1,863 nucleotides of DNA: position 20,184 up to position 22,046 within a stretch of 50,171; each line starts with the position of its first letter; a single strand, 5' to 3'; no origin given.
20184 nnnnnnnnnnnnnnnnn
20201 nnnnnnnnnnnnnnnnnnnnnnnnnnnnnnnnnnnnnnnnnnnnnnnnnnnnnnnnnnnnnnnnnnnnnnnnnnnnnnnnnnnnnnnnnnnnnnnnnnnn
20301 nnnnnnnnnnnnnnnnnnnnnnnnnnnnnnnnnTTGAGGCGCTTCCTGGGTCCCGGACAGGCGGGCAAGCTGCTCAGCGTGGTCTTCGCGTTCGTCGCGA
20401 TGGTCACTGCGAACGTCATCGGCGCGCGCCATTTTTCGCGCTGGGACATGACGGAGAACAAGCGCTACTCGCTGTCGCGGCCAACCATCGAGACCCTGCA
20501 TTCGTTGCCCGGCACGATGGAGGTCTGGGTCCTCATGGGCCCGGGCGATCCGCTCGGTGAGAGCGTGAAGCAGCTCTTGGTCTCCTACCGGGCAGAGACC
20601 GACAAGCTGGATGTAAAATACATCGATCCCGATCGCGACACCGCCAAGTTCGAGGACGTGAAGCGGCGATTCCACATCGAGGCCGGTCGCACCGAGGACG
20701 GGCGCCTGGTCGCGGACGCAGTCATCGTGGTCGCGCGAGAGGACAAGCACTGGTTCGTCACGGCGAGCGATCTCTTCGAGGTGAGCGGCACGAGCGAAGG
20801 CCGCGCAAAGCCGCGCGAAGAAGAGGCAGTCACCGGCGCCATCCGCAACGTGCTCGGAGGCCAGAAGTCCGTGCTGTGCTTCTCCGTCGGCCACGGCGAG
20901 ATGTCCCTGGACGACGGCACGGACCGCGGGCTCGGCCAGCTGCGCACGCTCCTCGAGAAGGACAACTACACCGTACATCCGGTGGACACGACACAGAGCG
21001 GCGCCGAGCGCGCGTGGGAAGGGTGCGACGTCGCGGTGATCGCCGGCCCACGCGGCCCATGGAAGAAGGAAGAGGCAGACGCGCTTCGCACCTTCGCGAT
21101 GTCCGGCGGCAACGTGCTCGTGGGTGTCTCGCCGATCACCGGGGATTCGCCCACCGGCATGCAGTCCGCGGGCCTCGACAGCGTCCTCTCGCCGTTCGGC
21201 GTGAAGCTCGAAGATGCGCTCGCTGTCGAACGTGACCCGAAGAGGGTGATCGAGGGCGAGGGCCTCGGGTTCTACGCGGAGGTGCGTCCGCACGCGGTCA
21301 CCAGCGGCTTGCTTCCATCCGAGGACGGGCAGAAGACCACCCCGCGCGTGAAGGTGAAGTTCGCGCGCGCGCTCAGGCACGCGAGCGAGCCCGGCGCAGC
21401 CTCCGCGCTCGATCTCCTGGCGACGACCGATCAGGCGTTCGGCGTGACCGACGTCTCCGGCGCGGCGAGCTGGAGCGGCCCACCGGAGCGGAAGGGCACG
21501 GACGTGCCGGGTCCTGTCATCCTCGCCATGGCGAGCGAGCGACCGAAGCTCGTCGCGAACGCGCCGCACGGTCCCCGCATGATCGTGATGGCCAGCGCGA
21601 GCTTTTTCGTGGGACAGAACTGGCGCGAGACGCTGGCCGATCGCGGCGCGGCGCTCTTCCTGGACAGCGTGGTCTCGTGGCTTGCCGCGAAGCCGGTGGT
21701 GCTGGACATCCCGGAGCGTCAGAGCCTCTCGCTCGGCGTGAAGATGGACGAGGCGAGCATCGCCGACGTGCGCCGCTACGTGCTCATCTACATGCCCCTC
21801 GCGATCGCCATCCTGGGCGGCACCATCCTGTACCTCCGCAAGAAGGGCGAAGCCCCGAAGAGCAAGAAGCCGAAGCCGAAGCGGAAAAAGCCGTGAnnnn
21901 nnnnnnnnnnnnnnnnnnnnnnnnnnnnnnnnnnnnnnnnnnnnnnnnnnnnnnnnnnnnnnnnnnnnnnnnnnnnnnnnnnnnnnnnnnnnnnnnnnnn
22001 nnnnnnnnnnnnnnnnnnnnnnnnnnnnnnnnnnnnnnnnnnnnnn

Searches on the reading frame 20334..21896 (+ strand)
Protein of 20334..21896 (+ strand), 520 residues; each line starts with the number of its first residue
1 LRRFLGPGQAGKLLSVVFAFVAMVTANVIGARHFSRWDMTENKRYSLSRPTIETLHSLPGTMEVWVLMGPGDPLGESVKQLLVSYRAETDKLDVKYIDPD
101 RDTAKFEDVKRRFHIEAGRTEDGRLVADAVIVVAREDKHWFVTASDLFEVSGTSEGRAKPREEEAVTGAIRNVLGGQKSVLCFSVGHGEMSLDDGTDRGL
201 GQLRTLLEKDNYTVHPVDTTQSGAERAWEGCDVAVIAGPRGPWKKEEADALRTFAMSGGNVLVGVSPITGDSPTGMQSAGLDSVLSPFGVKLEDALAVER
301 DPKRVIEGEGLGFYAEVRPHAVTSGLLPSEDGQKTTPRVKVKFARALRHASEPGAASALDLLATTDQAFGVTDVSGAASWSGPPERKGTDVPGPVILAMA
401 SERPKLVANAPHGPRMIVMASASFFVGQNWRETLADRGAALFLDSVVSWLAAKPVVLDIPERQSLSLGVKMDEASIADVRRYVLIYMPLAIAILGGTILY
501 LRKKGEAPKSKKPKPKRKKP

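Call 53: search_protein_families(library=pfam, proteins=[window:20334-21896:+], max_evalue=0.00001)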
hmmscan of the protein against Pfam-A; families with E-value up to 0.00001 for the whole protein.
window:20334-21896:+ (520 aa): 2 families
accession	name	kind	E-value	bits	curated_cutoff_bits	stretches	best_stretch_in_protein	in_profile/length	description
PF09822.16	ABC_transp_aux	-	2e-20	73.6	34.7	1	180-431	3-265/288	ABC-type uncharacterized transport system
PF23357.1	DUF7088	-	9.1e-11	42.3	27.8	1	41-119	1-84/105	Domain of unknown function (DUF7088)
